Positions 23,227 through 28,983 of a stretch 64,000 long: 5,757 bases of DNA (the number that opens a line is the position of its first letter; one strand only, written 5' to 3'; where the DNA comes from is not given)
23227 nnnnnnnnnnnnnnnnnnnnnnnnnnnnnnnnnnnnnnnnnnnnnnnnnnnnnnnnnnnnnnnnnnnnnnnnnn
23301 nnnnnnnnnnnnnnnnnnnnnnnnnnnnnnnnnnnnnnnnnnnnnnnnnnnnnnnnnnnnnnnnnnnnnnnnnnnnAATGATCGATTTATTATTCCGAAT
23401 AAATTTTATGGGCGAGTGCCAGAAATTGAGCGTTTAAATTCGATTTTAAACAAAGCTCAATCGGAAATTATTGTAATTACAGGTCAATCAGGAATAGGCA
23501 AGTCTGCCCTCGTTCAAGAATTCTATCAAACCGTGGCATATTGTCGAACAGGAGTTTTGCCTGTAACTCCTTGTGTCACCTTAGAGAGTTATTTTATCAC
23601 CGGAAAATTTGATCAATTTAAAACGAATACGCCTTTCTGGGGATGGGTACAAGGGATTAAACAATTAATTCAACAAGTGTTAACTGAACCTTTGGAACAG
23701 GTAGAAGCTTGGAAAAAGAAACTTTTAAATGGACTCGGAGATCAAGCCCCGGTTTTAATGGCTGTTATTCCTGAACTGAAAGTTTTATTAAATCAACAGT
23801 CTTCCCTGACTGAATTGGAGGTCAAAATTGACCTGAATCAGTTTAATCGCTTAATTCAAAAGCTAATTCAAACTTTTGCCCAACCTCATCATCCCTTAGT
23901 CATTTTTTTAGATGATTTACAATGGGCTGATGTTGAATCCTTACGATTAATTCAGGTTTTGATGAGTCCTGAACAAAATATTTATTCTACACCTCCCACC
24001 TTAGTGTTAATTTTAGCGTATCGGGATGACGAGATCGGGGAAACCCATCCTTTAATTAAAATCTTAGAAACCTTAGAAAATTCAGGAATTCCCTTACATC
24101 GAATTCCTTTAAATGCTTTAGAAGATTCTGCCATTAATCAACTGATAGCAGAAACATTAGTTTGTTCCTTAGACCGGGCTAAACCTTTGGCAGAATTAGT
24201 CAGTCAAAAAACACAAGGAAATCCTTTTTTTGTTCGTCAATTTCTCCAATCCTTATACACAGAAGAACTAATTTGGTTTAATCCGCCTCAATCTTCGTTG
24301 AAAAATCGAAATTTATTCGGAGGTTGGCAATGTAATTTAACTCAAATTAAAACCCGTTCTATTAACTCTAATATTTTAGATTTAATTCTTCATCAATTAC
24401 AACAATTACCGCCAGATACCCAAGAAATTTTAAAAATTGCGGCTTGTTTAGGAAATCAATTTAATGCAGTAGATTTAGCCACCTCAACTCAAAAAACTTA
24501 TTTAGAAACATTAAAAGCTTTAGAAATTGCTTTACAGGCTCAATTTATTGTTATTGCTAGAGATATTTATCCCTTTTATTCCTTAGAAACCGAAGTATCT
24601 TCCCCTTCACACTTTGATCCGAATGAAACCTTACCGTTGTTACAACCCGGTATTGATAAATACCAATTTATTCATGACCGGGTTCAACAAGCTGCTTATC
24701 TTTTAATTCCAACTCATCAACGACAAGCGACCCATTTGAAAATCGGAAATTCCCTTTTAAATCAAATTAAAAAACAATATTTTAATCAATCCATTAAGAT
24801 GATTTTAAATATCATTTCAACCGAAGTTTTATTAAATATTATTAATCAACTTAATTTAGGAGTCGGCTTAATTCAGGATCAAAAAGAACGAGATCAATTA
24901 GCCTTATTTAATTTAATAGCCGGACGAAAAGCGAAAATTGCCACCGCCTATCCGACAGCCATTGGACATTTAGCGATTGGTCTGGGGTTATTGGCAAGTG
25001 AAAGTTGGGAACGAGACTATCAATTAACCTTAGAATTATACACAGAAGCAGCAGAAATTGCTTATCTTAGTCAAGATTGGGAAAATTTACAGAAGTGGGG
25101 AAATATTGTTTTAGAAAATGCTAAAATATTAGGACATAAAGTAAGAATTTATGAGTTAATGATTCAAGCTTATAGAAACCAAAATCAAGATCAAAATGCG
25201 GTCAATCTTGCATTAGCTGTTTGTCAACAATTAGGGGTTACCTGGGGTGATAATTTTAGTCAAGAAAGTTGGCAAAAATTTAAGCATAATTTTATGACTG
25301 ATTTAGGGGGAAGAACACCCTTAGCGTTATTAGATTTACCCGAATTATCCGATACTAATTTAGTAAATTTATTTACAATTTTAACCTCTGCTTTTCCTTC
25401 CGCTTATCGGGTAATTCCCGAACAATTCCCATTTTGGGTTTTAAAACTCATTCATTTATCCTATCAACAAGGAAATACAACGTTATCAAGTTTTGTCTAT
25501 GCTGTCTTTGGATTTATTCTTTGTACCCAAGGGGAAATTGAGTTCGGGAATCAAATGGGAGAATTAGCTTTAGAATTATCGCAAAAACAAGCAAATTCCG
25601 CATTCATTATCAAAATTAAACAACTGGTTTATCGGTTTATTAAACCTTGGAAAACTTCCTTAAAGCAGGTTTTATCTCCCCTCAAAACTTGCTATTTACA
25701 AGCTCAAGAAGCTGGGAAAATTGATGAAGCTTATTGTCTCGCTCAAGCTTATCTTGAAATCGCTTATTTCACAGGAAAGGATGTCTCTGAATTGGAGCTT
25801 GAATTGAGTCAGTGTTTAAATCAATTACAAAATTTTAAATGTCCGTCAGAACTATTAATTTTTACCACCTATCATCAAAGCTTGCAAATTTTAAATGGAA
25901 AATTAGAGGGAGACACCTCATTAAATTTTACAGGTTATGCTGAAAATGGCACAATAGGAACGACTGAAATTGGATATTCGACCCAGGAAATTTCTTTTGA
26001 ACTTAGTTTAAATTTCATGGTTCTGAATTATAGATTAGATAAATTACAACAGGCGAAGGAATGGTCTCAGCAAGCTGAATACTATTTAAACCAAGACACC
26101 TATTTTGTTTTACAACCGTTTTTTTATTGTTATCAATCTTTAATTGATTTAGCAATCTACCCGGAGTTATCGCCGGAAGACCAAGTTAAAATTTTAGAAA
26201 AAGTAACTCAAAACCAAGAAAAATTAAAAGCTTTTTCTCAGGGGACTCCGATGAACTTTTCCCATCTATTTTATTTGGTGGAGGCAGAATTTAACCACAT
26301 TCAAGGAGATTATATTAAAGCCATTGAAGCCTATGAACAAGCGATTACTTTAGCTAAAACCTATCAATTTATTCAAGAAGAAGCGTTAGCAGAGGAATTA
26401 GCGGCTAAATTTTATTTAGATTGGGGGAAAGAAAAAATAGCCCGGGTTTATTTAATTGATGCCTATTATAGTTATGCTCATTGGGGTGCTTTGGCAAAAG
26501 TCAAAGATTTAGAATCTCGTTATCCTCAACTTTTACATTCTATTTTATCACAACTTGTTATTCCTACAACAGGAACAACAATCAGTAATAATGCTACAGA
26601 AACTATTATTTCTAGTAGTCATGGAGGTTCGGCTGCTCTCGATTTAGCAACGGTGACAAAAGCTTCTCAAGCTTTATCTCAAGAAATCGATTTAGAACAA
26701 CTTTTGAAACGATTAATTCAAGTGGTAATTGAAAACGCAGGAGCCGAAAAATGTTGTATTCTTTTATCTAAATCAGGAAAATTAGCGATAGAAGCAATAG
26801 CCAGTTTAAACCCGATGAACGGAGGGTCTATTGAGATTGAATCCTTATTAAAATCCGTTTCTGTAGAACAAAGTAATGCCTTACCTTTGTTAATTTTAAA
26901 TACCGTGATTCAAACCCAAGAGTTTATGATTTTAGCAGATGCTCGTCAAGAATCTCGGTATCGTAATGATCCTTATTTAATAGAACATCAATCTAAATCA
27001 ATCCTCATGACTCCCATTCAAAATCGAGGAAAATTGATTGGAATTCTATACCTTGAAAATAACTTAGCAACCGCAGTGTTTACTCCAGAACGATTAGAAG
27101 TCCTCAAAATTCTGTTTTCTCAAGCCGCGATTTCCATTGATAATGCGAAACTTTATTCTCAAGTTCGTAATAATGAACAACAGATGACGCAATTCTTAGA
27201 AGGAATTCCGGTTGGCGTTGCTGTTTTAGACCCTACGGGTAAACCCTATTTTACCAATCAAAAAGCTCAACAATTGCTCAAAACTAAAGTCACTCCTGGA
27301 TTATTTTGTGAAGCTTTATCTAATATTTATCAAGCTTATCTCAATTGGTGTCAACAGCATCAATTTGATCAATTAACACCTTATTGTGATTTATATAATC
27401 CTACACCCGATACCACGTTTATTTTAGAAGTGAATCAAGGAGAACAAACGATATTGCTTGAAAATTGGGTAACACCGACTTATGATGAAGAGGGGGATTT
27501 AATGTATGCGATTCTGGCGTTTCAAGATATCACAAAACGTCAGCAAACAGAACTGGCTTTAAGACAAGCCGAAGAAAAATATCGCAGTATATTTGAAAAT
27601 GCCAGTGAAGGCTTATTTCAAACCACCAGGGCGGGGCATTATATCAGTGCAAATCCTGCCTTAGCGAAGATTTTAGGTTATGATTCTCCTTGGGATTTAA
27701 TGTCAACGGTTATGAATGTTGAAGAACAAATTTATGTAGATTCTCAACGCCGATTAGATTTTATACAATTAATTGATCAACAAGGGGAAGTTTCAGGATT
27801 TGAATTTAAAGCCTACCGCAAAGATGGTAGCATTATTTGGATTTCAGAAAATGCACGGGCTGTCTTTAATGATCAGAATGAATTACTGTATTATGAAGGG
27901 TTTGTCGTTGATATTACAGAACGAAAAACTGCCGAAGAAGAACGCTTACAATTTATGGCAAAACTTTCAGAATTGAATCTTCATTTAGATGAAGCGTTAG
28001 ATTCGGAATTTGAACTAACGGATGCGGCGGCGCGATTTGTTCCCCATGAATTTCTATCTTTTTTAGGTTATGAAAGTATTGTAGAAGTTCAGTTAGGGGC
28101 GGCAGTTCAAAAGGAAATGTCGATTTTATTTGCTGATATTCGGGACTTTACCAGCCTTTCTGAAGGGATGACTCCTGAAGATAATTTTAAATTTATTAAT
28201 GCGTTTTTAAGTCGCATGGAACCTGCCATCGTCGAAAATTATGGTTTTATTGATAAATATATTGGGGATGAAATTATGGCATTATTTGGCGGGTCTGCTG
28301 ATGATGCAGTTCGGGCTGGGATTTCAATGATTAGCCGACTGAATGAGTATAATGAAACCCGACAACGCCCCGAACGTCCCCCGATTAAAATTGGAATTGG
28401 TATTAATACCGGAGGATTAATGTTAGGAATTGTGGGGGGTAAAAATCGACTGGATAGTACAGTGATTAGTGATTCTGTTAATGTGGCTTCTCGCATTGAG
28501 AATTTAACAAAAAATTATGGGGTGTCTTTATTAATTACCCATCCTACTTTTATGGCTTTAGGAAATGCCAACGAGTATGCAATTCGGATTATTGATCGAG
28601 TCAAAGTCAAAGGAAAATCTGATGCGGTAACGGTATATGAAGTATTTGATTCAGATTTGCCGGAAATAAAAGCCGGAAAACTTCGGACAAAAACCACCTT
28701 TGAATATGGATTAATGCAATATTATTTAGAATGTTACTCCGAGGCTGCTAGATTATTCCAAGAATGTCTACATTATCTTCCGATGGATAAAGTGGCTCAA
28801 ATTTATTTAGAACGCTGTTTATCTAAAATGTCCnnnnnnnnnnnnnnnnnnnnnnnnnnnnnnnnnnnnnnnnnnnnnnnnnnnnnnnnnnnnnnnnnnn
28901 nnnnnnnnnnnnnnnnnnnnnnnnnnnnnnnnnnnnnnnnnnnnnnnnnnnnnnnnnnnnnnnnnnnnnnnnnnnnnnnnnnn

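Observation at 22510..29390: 2108-aa Ser/Thr kinase / STAND-like NTPase / TPR / GAF / PAS / nucleotidyl-cyclase protein followed 14 bp later by gpt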

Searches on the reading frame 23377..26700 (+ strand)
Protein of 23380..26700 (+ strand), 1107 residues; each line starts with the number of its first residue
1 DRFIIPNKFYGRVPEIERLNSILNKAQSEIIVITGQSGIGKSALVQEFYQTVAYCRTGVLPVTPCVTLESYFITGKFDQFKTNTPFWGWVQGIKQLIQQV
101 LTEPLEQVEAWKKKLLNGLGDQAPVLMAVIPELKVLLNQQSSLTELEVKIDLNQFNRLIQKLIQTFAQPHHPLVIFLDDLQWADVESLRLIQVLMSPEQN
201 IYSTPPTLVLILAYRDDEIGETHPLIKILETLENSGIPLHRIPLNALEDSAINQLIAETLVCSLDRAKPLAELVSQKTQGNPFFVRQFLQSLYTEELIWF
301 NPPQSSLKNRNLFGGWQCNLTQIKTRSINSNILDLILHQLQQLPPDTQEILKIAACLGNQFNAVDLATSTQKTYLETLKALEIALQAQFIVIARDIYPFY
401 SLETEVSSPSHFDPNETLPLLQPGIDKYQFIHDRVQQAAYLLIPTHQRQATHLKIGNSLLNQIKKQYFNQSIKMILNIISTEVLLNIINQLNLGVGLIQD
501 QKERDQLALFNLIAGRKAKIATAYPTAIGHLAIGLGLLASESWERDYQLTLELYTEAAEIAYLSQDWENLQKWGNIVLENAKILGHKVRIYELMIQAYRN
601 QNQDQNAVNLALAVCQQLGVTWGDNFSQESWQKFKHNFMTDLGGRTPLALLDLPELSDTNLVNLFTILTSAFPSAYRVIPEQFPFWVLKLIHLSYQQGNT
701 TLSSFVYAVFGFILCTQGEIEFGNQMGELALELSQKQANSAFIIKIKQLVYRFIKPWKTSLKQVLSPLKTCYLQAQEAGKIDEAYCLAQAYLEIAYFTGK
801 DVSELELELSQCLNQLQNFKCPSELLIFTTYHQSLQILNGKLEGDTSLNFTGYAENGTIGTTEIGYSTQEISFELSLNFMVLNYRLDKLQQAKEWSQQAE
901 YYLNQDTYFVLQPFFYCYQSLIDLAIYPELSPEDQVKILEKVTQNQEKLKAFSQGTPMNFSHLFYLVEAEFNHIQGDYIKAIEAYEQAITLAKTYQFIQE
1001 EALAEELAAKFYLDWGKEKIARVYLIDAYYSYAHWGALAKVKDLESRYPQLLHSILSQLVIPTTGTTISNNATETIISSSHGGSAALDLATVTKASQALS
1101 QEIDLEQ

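Call 31: search_solved_structures(query=window:23380-26700:+, show_alignments=2, max_evalue=0.01)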
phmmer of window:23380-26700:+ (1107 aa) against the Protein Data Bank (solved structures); distinct sequences matched with E-value up to 0.01: 0.

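Call 60: predict_structure(alignment_id=A1)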
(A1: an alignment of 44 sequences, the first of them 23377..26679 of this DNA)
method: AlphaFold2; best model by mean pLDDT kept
length: 1101 residues; sequences in the alignment: 44
mean_pLDDT: 81.2   pTM: 0.75
mean pLDDT of the five models: 81.2, 80.2, 78.7, 77.7, 76.4
residues with pLDDT >= 90: 454; 70-90: 463; 50-70: 71; < 50: 113
segments of 3 or more residues with pLDDT < 50: 55-69, 142-149, 201-204, 309-312, 397-425, 855-861, 1061-1101
pLDDT, mean of each block of 10 residues (from residue 1): 73 87 77 89 86 53 42 84 76 84 82 84 74 74 44 72 83 86 86 75 61 90 87 86 91 92 89 89 86 83 63 68 73 74 92 91 88 89 87 60 32 33 54 87 93 93 83 78 83 92 93 90 84 95 93 96 89 95 91 92 89 92 74 80 80 89 93 90 88 91 94 90 93 86 87 92 93 83 83 92 92 74 68 89 65 44 64 88 93 93 82 95 95 93 96 88 97 95 97 94 97 92 94 93 92 77 33 27 34 42 34
secondary structure, 60 per line:
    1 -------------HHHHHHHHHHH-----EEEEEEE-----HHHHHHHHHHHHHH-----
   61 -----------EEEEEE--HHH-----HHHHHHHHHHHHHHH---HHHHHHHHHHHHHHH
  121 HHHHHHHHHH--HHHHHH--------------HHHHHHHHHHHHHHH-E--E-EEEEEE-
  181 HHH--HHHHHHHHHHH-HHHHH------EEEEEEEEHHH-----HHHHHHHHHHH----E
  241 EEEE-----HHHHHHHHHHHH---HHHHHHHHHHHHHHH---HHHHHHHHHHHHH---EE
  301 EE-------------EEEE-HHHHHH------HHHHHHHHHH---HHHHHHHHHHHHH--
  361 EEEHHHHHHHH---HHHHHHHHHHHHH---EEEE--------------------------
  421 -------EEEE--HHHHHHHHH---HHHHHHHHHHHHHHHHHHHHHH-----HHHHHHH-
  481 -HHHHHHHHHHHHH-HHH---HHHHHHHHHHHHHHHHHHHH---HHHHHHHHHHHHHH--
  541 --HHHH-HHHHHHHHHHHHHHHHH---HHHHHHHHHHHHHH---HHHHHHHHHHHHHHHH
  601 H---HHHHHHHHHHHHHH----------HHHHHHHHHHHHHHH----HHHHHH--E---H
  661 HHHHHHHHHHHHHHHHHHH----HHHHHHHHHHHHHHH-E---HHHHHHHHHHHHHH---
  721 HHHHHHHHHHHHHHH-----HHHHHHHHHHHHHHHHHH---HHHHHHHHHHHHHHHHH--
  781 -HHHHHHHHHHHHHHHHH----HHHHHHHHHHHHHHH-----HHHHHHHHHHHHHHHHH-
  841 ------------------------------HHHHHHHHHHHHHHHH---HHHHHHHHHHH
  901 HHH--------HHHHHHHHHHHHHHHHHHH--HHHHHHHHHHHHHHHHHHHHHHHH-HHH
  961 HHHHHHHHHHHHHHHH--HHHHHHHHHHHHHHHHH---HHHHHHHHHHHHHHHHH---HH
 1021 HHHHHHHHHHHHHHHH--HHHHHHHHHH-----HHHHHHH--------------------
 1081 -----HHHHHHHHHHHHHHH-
elements in order (helices of 4 or more, strands of 3 or more residues): H14-24 E30-36 H42-55 E72-77 H88-102 H106-130 H133-138 H153-167 E174-179 H186-196 H198-202 E209-216 H225-235 E240-244 H250-261 H265-279 H283-295 E299-302 E316-319 H321-326 H333-342 H346-358 E361-363 H364-371 H375-387 E391-394 E428-431 H434-442 H446-467 H473-479 H482-494 H502-521 H525-538 H543-546 H548-564 H568-581 H585-601 H605-618 H629-643 H648-653 H660-679 H684-698 H704-717 H721-735 H741-758 H762-778 H782-798 H803-817 H823-839 H871-886 H890-903 H912-930 H933-956 H958-976 H979-995 H999-1015 H1019-1036 H1039-1048 H1054-1060 H1086-1100

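Call 63: fold_search(model_id=the predicted structure, library=pdb)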
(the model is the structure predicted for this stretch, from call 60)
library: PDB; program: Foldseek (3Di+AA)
matches with E <= 10: 1316; with E <= 0.001: 32
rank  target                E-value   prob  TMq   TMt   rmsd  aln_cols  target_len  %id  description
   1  6mfv_A                1.5e-09  1.00  0.35  0.53  11.7       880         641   12  Crystal structure of the Signal Transduction ATPase with Numerous Domains (STAND) protein with a tetratricopeptide rep (released 2019-02-20)
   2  8fgw_D                4.5e-07  1.00  0.17  0.15  28.0      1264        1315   12  Human IFT-A complex structures provide molecular insights into ciliary transport (released 2023-02-22)
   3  5dse_C                4.8e-05  1.00  0.20  0.29  22.6       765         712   12  Crystal Structure of the TTC7B/Hyccin Complex (released 2015-12-02)
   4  2qby_A                5.0e-05  1.00  0.18  0.46  15.4       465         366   12  Crystal structure of a heterodimer of Cdc6/Orc1 initiators bound to origin DNA (from S. solfataricus) (released 2007-09-11)
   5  8bbg_D                6.0e-05  1.00  0.15  0.14  28.4      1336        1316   12  Structure of the IFT-A complex; anterograde IFT-A train model (released 2022-12-21)
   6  7jgr_A                1.7e-04  1.00  0.17  0.40  15.5       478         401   11  Structure of Drosophila ORC bound to DNA (84 bp) and Cdc6 (released 2020-09-09)
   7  4buj_B                1.7e-04  1.00  0.20  0.17  34.2      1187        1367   12  Crystal structure of the S. cerevisiae Ski2-3-8 complex (released 2013-08-28)
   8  9h2l_A                1.9e-04  1.00  0.16  0.20  15.9       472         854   12  Cryo-EM structure of an octameric G10-resistosome from wheat (released 2025-09-24)
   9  9zjs_B                1.9e-04  1.00  0.22  0.22  16.4       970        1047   10  Human sterile alpha motif domain-containing protein 9 (SAMD9), asymmetric dimer "shell" shape (released 2026-02-25)
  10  7jk6_A                2.0e-04  1.00  0.17  0.43  15.7       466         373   11  Structure of Drosophila ORC in the active conformation (released 2020-09-09)
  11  8s0e_G                2.1e-04  1.00  0.17  0.47  13.7       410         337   12  H. sapiens OCCM bound to double stranded DNA (released 2024-10-02)
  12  9pkq_B                2.2e-04  1.00  0.15  0.28  28.5       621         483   10  Structure of the cytoplasmic domain of unliganded human Tom70, open and closed conformations (released 2026-03-18)
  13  7jpq_D                2.3e-04  1.00  0.18  0.43  15.8       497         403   12  ORC-O2-5: Human Origin Recognition Complex (ORC) with subunits 2,3,4,5 (released 2020-09-02)
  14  9pkq_A                2.5e-04  1.00  0.15  0.29  28.3       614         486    9  Structure of the cytoplasmic domain of unliganded human Tom70, open and closed conformations (released 2026-03-18)
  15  8rw5                  2.7e-04  1.00  0.20  0.24  20.8       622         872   12  Symmetry expansion of dimeric transmembrane anti-sigma factor DdvA (released 2024-11-06)
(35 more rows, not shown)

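Call 67: search_protein_families(library=padloc, proteins=[window:23377-26679:+], max_evalue=0.01)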
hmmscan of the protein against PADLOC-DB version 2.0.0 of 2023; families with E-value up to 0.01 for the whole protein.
window:23377-26679:+ (1101 aa): 2 families
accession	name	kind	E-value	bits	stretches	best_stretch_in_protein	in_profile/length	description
PDLC04984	PDC-S27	-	2e-09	34.8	1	9-102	3-97/474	-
PDLC04985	PDC-S27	-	0.0003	17.8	1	8-53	4-49/484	-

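Call 88: search_protein_representatives(protein=window:23377-26679:+)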
Query: 1101 residues. Proteins with E-value up to 0.001 (for the whole library): 36155; up to 1e-10: 16091; up to 1e-30: 8969. The best 150 are listed.
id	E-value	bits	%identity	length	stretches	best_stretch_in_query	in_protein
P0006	0.0e+00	1586.4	68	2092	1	1-1101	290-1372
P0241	4.7e-216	736.3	41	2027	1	2-1101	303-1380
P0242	9.4e-213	725.4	43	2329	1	2-1101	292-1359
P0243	6.2e-212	722.7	42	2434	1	2-1101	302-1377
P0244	7.9e-208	709.1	44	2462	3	24-626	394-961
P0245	1.1e-206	705.2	41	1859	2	209-1101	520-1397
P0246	1.4e-206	704.9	41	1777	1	2-1101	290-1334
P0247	1.6e-203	694.8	42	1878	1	2-1100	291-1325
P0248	4.4e-203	693.4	40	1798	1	2-1101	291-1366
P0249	6.0e-202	689.6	41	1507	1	11-1101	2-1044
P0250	5.5e-199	679.8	40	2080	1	1-1101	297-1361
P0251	6.9e-199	679.5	42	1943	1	2-1101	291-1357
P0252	7.0e-199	679.4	40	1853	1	2-1100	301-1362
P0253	7.5e-198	676.0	40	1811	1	2-1101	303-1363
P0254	1.3e-197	675.3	41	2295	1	1-1100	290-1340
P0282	3.4e-181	620.9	37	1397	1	2-1101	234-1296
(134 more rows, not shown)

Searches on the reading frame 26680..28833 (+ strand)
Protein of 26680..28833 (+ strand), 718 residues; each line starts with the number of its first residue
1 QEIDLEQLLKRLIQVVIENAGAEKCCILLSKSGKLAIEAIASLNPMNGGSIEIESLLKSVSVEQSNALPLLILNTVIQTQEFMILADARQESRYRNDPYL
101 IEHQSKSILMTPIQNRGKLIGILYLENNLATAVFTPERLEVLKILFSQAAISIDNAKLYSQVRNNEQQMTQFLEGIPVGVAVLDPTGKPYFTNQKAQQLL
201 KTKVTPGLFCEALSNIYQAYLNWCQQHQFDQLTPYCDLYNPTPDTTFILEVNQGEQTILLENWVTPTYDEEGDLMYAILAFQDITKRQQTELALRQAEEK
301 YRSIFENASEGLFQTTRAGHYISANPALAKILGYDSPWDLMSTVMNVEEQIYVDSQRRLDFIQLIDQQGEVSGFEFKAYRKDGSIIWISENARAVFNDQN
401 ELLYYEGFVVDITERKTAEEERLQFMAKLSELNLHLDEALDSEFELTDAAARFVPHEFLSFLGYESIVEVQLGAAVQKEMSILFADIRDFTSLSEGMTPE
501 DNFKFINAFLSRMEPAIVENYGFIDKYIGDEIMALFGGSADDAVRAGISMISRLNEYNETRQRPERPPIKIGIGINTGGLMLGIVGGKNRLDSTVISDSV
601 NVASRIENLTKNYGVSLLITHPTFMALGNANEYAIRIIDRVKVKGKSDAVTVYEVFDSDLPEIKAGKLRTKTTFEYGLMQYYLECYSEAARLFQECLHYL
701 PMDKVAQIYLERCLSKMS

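Call 67: search_protein_families(library=padloc, proteins=[window:26680-28833:+], max_evalue=0.01)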
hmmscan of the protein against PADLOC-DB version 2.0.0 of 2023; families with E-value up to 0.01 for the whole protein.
window:26680-28833:+ (718 aa): 9 families
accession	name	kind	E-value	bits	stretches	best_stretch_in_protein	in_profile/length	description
PDLC00734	PycC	-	2.8e-16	57.6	1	475-609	185-323/374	Pycsar cyclase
PDLC02367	PycC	-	9.8e-16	55.9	1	474-633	38-198/226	-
PDLC00766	PycC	-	3.4e-10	37.8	1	474-633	38-201/232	Pycsar cyclase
PDLC00765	PycC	-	4.9e-07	27.2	1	477-612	253-399/477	Pycsar cyclase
PDLC02370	PycC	-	1.8e-06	25.6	1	483-578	85-188/340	-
PDLC02368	PycC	-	8.9e-06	23.5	1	476-626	41-198/234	-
PDLC02366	PycC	-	7e-05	19.9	1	384-610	189-418/486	-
PDLC02369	PycC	-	0.00033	18.3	1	478-636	45-198/248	-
PDLC00764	PycC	-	0.0035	14.3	1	482-552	97-170/449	Pycsar cyclase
